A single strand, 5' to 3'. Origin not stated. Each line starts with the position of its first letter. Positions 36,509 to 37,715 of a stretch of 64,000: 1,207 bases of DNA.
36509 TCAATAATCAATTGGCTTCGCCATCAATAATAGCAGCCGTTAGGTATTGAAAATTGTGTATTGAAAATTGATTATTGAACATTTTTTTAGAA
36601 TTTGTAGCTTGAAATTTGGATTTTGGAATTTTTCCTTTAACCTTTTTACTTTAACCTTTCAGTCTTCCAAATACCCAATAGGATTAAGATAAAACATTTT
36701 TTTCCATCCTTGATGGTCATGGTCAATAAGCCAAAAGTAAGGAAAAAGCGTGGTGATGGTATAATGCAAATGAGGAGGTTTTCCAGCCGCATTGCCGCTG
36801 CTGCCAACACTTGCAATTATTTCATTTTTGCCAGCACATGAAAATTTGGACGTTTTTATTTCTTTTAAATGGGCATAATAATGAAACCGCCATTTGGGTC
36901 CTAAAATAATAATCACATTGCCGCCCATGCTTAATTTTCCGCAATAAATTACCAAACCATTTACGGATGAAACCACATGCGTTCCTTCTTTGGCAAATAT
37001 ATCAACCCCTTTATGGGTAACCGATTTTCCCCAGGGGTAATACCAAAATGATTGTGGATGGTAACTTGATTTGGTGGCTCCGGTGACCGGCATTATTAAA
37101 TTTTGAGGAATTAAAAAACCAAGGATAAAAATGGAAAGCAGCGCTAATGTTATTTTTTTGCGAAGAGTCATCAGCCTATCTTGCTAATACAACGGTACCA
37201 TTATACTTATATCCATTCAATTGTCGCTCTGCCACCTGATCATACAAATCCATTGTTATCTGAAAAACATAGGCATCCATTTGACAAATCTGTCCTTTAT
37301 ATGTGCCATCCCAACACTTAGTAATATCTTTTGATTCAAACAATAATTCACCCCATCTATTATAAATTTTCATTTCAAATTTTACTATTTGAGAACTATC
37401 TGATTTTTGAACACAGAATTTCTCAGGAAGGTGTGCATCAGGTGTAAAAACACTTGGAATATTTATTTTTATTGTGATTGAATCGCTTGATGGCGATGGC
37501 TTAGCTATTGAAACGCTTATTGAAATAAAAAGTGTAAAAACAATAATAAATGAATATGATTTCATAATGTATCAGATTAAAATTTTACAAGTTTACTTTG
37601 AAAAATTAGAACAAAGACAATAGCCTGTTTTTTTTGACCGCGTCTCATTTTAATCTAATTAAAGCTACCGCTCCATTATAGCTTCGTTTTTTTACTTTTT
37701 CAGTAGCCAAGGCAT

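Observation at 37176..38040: Tandem pair of ~130-aa 'cargo-less' T9SS type-B CTD proteins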

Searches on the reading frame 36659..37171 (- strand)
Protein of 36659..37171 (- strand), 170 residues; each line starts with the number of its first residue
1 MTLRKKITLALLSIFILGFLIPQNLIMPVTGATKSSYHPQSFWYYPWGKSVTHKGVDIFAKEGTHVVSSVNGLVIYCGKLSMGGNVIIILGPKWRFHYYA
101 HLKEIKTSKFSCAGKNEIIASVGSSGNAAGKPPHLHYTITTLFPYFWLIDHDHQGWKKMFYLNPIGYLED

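Call 3: search_protein_families(library=ncbifam, proteins=[window:36659-37171:-], max_evalue=1)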
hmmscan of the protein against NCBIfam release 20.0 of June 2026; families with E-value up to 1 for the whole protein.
window:36659-37171:- (170 aa): 13 families
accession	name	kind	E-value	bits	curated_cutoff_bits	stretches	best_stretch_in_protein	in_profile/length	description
NF052530.1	Heli_ShapePgp3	exception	9.2e-09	34.8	300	1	52-140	166-252/270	peptidoglycan metallopeptidase Pgp3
NF052336.1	PdgHdaseHSB100310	equivalog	7.5e-08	32.1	500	1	24-140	34-142/316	peptidoglycan hydrolase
NF041208.1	celldiv_DipM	equivalog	2e-07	30.6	740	1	49-139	316-404/419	cell division endopeptidase DipM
NF008652.0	PRK11649.1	equivalog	2.4e-07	29.8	341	1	48-139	308-397/439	murein DD-endopeptidase MepM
NF053825.1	PdgNdpepShyA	equivalog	6e-07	28.5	700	1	48-139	291-380/425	peptidoglycan DD-endopeptidase ShyA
NF050804.1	CellDivDipMCaul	equivalog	4.1e-06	25.9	900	1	52-138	527-612/634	cell division endopeptidase DipM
NF040883.1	amid_act_ActS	equivalog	5.5e-06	25.8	375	1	53-139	136-220/242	amidase activator ActS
NF052529.1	PG_M23_Pgp6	exception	1.2e-05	24.2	600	1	49-139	328-419/452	peptidoglycan metallopeptidase Pgp6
NF053824.1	PdgNdpepShyC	equivalog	2e-05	23.7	700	1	48-138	291-379/429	peptidoglycan DD-endopeptidase ShyC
NF008123.1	PRK10871.1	equivalog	6e-05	22.6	311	1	53-130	265-343/365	murein hydrolase activator NlpD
NF004799.0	PRK06148.1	subfamily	0.00055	18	1128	1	49-141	437-539/1015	hypothetical protein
NF053738.1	S2SprSpoIIQBc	equivalog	0.0014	18.3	250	1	53-139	122-210/232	stage II sporulation protein SpoIIQ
NF008644.1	PRK11637.1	equivalog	0.13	11.2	270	1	50-128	283-361/385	murein hydrolase activator EnvC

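Call 4: search_protein_families(library=pfam, proteins=[window:36659-37171:-], max_evalue=1)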
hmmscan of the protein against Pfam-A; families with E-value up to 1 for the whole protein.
window:36659-37171:- (170 aa): 2 families
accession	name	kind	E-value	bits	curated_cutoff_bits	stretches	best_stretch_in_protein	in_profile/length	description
PF01551.29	Peptidase_M23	-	4.1e-18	65.8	28.7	1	52-140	2-88/96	Peptidase family M23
PF09331.17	DUF1985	-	0.11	12.9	35.1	1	4-51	87-134/141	Domain of unknown function (DUF1985)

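Call 46: find_homologous_proteins(query=window:36659-37171:-)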
Query window:36659-37171:- (170 aa): 3713 proteins with E <= 0.001 among 3738 candidates; the best 120 are listed.
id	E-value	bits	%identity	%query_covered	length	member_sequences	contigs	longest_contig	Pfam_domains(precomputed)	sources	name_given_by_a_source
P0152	2.4e-113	394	100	100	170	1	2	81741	PF01551.30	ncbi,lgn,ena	-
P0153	1.8e-95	336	85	99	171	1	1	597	PF01551.30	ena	-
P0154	2.1e-91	322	79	100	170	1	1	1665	PF01551.30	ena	-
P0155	1.6e-86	307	77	99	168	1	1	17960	PF01551.30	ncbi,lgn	ncbi:MAG: M23 family metallopeptidase [Bacteroidia bacterium]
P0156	7.5e-83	295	71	100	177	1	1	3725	PF01551.30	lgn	-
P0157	8.2e-83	294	78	89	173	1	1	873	PF01551.30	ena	-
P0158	3.7e-82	292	74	100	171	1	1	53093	PF01551.30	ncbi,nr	ncbi:MAG TPA: M23 family metallopeptidase [Chitinophagales bacterium]|nr:M23 family metallopeptidase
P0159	6.3e-82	292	74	100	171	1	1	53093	PF01551.30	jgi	-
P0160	2.4e-80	286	69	100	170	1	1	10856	PF01551.30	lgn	-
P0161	2.7e-80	286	69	99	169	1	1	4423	PF01551.30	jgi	jgi:murein DD-endopeptidase MepM/ murein hydrolase activator NlpD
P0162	3.6e-80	286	70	99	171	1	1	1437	PF01551.30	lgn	-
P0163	3.3e-79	283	70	99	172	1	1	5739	PF01551.30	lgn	-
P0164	3.5e-79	283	77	89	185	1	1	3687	PF01551.30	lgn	-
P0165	5.8e-79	282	72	99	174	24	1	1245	PF01551.30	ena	-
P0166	9.9e-79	281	69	99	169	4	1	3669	PF01551.30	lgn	-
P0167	1.2e-78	281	72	99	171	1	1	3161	PF01551.30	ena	-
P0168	1.4e-78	281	72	98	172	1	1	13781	PF01551.30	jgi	jgi:murein DD-endopeptidase MepM/ murein hydrolase activator NlpD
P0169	2.1e-78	280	69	100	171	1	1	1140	PF01551.30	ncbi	-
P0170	2.6e-78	280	68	100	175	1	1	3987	PF01551.30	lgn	-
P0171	3.2e-78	280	68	100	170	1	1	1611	PF01551.30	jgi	-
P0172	5.5e-78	279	68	98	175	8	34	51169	PF01551.30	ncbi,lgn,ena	-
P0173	7.2e-78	278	72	88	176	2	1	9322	PF01551.30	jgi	jgi:peptidoglycan LD-endopeptidase LytH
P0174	7.3e-78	278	70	99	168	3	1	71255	PF01551.30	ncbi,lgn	-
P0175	3.6e-77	276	74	94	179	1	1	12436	PF01551.30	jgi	jgi:murein DD-endopeptidase MepM/ murein hydrolase activator NlpD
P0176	3.6e-77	276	69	99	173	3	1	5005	PF01551.30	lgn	-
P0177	3.9e-77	276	66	100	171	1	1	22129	PF01551.30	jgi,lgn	jgi:murein DD-endopeptidase MepM/ murein hydrolase activator NlpD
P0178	4.8e-77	276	69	100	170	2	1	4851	PF01551.30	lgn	-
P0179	5.9e-77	275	69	100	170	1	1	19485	PF01551.30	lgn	-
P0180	6.1e-77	275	69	98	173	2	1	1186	PF01551.30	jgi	-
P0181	7.6e-77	275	69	100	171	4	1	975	PF01551.30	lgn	-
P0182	1.1e-76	274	68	100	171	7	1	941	PF01551.30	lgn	-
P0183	1.2e-76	274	70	94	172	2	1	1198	PF01551.30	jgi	-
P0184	1.2e-76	274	70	98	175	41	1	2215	PF01551.30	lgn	-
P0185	1.9e-76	274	67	100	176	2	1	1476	PF01551.30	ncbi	-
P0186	2.3e-76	273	68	100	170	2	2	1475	PF01551.30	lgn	-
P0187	2.5e-76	273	71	90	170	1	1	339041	PF01551.30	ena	-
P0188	4.2e-76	273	71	90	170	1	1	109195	PF01551.30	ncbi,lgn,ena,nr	ncbi:M23 family metallopeptidase [Tenacibaculum sp.]|nr:M23 family metallopeptidase [Tenacibaculum s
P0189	5.4e-76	272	66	100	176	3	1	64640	PF01551.30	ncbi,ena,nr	ncbi:MAG TPA: M23 family metallopeptidase [Brumimicrobium sp.]|nr:M23 family metallopeptidase [Brumi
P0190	6.1e-76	272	68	100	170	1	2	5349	PF01551.30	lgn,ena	-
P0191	8.7e-76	272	72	88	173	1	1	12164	PF01551.30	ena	-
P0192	1.2e-75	271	69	100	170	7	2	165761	PF01551.30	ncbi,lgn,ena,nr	ncbi:MAG TPA: M23 family peptidase [Lutibacter sp.]|nr:M23 family peptidase [Lutibacter sp.]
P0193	1.3e-75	271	66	99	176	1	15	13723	PF01551.30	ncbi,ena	-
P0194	1.3e-75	271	66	99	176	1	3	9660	PF01551.30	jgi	-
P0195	1.6e-75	271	67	99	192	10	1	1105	PF01551.30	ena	-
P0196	1.6e-75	271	67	99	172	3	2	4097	PF01551.30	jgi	jgi:murein DD-endopeptidase MepM/ murein hydrolase activator NlpD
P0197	1.6e-75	271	68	97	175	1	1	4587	PF01551.30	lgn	-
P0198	1.7e-75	271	66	99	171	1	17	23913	PF01551.30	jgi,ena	-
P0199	1.7e-75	271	67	99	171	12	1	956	PF01551.30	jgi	jgi:murein DD-endopeptidase MepM/ murein hydrolase activator NlpD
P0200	1.9e-75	270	73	87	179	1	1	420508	PF01551.30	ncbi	ncbi:MAG: M23 family metallopeptidase [Flavobacterium sp.]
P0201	2.3e-75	270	68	98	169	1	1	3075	PF01551.30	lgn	-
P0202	2.5e-75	270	66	99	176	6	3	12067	PF01551.30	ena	-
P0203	2.7e-75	270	67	98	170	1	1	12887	PF01551.30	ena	-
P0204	2.8e-75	270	68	95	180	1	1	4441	PF01551.30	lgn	-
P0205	3.7e-75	270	67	100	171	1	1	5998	PF01551.30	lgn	-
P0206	3.8e-75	270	64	99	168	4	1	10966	PF01551.30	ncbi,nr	ncbi:MAG TPA: M23 family metallopeptidase [Flavobacteriaceae bacterium]|nr:M23 family metallopeptida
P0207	4.3e-75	269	80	84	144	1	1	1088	PF01551.30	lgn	-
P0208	4.7e-75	269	69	99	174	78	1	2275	PF01551.30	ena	-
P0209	5.5e-75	269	73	88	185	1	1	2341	PF01551.30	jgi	jgi:peptidoglycan LD-endopeptidase LytH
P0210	6.1e-75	269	67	99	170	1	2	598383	PF01551.30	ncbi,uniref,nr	ncbi:M23 family metallopeptidase [Zobellia galactanivorans]|uniref:M23 family metallopeptidase n=1 T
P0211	6.1e-75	269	68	100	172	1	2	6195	PF01551.30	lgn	-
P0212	6.4e-75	269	66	99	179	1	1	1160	PF01551.30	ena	-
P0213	6.9e-75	269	67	99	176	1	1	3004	PF01551.30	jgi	jgi:peptidoglycan LD-endopeptidase LytH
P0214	6.9e-75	269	68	98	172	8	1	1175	PF01551.30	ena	-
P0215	7.3e-75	269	64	100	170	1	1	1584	PF01551.30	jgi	jgi:peptidoglycan LD-endopeptidase LytH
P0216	8.3e-75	268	66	100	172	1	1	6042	PF01551.30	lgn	-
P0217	8.4e-75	268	66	100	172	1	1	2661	PF01551.30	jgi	jgi:peptidoglycan LD-endopeptidase LytH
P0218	9.5e-75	268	67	100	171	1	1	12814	PF01551.30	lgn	-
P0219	9.9e-75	268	68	98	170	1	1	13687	PF01551.30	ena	-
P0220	1.1e-74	268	66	89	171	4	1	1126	PF01551.30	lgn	-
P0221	1.2e-74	268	69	90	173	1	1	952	PF01551.30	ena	-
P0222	1.2e-74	268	67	100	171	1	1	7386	PF01551.30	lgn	-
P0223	1.2e-74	268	67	99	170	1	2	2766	PF01551.30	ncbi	-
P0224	1.2e-74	268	70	90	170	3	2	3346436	PF01551.30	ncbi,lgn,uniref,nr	ncbi:M23 family metallopeptidase [Tenacibaculum ascidiaceicola]|uniref:M23 family metallopeptidase n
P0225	1.8e-74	267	69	98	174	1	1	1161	PF01551.30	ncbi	-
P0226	1.9e-74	267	67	98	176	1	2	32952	PF01551.30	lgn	-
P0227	1.9e-74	267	67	99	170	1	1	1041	PF01551.30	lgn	-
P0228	2.0e-74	267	65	98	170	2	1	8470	PF01551.30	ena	-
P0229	2.1e-74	267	66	100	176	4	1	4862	PF01551.30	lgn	-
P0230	2.1e-74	267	65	98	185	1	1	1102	PF01551.30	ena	-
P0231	2.1e-74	267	70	89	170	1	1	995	PF01551.30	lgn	-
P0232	2.3e-74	267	66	95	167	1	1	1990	PF01551.30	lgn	-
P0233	2.4e-74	267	64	100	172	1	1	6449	PF01551.30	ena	-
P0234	2.4e-74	267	70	90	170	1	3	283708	PF01551.30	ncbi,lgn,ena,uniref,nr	ncbi:peptidase M23 [Tenacibaculum discolor]|uniref:M23 family metallopeptidase n=1 Tax=Tenacibaculum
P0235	2.4e-74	267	65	100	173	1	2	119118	PF01551.30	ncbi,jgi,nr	ncbi:MAG: peptidoglycan DD-metalloendopeptidase family protein [Bacteroidetes bacterium]|jgi:murein 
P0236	2.9e-74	267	66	99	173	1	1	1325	PF01551.30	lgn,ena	-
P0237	3.0e-74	267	68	99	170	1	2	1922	PF01551.30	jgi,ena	-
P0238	3.6e-74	266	70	87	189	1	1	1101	PF01551.30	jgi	jgi:murein DD-endopeptidase MepM/ murein hydrolase activator NlpD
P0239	3.7e-74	266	66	100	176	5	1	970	PF01551.30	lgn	-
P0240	3.7e-74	266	70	89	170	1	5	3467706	PF01551.30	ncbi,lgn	-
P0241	4.8e-74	266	69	87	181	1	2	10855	PF01551.30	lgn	-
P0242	4.9e-74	266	72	91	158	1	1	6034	PF01551.30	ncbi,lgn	-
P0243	5.3e-74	266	68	88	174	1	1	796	PF01551.30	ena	-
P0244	5.4e-74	266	65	99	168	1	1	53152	PF01551.30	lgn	-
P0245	7.4e-74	265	66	100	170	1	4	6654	PF01551.30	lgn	-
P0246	7.7e-74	265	69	90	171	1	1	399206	PF01551.30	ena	-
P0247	1.3e-73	265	66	98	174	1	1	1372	PF01551.30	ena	-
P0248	1.3e-73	264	68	87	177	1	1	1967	PF01551.30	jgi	jgi:murein DD-endopeptidase MepM/ murein hydrolase activator NlpD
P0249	1.4e-73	264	64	100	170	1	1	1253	PF01551.30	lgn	-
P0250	1.6e-73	264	70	89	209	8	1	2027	PF01551.30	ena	-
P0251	1.6e-73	264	64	100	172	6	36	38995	PF01551.30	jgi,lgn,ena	jgi:murein DD-endopeptidase MepM/ murein hydrolase activator NlpD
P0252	1.7e-73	264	67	100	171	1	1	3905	PF01551.30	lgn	-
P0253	1.7e-73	264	71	87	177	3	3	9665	PF01551.30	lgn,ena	-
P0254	1.9e-73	264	64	97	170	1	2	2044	PF01551.30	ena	-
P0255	2.0e-73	264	69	90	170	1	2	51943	PF01551.30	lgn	-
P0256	2.0e-73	264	69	90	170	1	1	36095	PF01551.30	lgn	-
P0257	2.2e-73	264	70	88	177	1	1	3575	PF01551.30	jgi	jgi:murein DD-endopeptidase MepM/ murein hydrolase activator NlpD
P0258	2.3e-73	264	66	98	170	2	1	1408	PF01551.30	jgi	-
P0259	2.3e-73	264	64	100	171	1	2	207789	PF01551.30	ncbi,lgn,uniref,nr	ncbi:M23 family metallopeptidase [Flavobacterium sp.]|uniref:M23 family metallopeptidase n=1 Tax=Fla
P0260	2.5e-73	264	65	100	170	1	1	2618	PF01551.30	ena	-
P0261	2.6e-73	264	66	99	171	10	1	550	PF01551.30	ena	-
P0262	2.6e-73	264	69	90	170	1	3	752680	PF01551.30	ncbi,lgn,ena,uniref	ncbi:M23 family metallopeptidase [Tenacibaculum ascidiaceicola]|uniref:M23 family metallopeptidase n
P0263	2.7e-73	263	64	99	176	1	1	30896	PF01551.30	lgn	-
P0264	2.8e-73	263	69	90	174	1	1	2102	PF01551.30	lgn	-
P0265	3.0e-73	263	68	96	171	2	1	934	PF01551.30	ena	-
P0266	3.0e-73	263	65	100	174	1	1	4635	PF01551.30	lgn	-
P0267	3.0e-73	263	68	90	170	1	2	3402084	PF01551.30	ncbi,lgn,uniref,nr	ncbi:M23 family metallopeptidase [Tenacibaculum larymnensis]|uniref:M23 family metallopeptidase n=1 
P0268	3.2e-73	263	67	88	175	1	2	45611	PF01551.30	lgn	-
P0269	3.8e-73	263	68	89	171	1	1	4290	PF01551.30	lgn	-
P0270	3.9e-73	263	70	88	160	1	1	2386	PF01551.30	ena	-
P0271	4.3e-73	263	66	98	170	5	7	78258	PF01551.30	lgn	-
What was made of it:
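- The M23 protein is widely conserved in Bacteroidota, with the listed homologs 64-85% identical (call 46).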

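Call 47: find_related_loci(query=window:36659-37171:-, collection=metagenome_contigs, flank=4000)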
Query window:36659-37171:- (170 aa) in metagenome_contigs; peptide patterns used: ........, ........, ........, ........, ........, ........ (x = any residue, [..] = any of these).
440 stretches matched a pattern; 282 encode a relative of the query (tblastn E <= 1e-3); the best 80 are kept; 80 distinct loci.
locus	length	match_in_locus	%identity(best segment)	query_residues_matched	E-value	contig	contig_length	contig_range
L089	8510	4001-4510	74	1-170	3e-85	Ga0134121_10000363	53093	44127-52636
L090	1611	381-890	68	1-170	4e-85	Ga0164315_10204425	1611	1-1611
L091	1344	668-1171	68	4-170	4e-84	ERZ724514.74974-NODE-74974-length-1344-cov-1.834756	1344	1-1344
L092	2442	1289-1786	67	4-169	1e-79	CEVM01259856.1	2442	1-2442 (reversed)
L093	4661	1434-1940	70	2-169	6e-78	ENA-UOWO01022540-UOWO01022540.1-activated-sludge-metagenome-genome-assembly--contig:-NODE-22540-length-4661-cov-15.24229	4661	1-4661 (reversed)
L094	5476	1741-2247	67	1-169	3e-77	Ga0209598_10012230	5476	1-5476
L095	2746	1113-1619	67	1-169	3e-78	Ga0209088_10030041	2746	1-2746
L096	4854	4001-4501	69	5-170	3e-77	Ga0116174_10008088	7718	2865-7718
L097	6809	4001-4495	65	4-168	2e-77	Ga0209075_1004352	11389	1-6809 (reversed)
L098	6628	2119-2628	64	1-170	2e-76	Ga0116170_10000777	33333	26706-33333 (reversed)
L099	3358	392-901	65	1-170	1e-76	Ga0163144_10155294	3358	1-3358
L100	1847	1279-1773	68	5-169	1e-79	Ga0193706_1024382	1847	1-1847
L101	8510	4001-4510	64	1-170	2e-76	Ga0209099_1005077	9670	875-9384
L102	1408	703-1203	66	4-170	1e-80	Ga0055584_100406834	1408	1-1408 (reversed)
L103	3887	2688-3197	65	1-170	3e-76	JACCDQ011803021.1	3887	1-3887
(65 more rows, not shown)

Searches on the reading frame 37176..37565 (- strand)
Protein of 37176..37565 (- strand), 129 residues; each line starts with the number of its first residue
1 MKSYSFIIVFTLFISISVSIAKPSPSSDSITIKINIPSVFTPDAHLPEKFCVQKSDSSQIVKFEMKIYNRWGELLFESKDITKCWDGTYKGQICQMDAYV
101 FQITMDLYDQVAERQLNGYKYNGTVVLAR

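Call 3: search_protein_families(library=ncbifam, proteins=[window:37176-37565:-], max_evalue=1)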
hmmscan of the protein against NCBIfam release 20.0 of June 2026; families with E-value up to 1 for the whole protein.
window:37176-37565:- (129 aa): 1 family
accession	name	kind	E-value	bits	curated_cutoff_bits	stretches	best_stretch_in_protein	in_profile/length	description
TIGR04131.1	Bac_Flav_CTERM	domain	1.2e-10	41.3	35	1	34-107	1-73/85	T9SS type B sorting domain-containing protein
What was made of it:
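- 37176..37565 (-): Gene B: 129-aa paralog with the same architecture (probable cleavage SIA|KP). TIGR04131 41.3 bits, call 3.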

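Call 4: search_protein_families(library=pfam, proteins=[window:37176-37565:-], max_evalue=1)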
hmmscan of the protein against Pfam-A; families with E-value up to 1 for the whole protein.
window:37176-37565:- (129 aa): 2 families
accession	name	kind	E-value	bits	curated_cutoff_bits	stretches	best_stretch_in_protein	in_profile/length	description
PF13585.12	CHU_C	-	2.8e-10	40.6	27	1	34-109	1-73/86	CHU_C Type IX secretion signal domain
PF04017.17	DUF366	-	0.018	15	29.9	1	16-73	116-171/184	Domain of unknown function (DUF366)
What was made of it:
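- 37176..37565 (-): PF13585 40.6 bits, call 4.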
